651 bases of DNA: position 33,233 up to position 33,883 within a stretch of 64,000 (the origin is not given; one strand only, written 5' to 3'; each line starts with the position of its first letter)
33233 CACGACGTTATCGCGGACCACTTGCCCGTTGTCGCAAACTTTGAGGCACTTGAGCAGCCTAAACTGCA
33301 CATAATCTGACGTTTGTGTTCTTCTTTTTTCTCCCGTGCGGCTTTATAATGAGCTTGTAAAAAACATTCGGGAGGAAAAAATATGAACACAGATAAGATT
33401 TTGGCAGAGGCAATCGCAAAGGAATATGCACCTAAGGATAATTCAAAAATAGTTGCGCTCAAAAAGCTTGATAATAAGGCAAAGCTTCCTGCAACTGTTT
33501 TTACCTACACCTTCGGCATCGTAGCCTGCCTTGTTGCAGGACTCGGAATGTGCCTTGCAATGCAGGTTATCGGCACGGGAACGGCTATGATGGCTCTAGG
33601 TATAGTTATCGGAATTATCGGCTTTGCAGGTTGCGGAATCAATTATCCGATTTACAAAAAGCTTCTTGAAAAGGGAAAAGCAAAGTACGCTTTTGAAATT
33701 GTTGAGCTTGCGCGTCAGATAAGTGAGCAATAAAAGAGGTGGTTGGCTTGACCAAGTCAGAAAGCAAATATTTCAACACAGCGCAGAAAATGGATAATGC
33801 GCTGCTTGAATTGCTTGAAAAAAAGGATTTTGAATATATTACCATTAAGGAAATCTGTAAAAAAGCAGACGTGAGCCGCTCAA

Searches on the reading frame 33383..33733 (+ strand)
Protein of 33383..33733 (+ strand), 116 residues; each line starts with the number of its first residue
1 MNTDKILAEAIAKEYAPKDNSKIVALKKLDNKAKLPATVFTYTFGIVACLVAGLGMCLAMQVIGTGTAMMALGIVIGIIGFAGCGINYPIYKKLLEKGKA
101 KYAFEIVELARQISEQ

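Call 64: find_encoding_contigs(protein=window:33383-33733:+, flank=6000, max_places=10)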
Protein window:33383-33733:+ (116 aa): 24 contigs read that carry it; 9 places shown.
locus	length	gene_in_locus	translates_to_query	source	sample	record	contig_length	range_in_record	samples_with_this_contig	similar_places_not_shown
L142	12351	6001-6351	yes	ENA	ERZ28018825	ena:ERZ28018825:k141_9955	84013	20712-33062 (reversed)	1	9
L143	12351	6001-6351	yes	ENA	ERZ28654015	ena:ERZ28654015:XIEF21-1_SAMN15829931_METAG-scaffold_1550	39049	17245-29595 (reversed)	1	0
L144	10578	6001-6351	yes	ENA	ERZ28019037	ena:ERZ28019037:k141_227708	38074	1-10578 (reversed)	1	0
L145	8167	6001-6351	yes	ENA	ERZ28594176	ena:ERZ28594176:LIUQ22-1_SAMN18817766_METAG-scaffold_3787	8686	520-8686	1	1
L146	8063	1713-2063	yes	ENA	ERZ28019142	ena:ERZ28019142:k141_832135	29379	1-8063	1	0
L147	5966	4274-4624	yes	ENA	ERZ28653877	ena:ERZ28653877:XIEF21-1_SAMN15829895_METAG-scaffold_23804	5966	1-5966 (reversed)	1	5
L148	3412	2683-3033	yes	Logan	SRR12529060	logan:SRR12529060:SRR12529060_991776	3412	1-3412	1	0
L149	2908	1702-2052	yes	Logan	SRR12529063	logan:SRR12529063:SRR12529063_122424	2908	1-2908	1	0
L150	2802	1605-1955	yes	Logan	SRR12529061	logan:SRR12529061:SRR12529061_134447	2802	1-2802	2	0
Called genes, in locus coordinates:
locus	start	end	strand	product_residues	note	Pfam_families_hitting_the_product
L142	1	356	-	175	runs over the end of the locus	-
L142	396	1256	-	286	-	PF04085:MreC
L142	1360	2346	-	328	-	PF00022:Actin (weak), PF06723:MreB_Mbl, PF11104:PilM_2 (faint), PF00012:HSP70, PF14450:FtsA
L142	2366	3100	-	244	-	-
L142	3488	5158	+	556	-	-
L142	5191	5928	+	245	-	PF03372:Exo_endo_phos, PF23226:Exo_endo_phos_PGAP2IP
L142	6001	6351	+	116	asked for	-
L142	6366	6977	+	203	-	PF00440:TetR_N, PF14278:TetR_C_8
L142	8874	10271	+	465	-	PF01266:DAO (faint), PF01494:FAD_binding_3, PF05834:Lycopene_cycl (faint), PF12831:FAD_oxidored (faint)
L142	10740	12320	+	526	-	PF01098:FTSW_RODA_SPOVE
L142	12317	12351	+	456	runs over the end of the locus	PF00905:Transpeptidase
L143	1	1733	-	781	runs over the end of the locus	-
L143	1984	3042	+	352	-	-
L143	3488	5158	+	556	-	-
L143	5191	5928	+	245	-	PF03372:Exo_endo_phos, PF23226:Exo_endo_phos_PGAP2IP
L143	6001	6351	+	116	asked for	-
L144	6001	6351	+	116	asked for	-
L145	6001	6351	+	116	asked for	-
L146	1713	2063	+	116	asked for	-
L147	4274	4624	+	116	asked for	-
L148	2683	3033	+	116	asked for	-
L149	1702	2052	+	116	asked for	-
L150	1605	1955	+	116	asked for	-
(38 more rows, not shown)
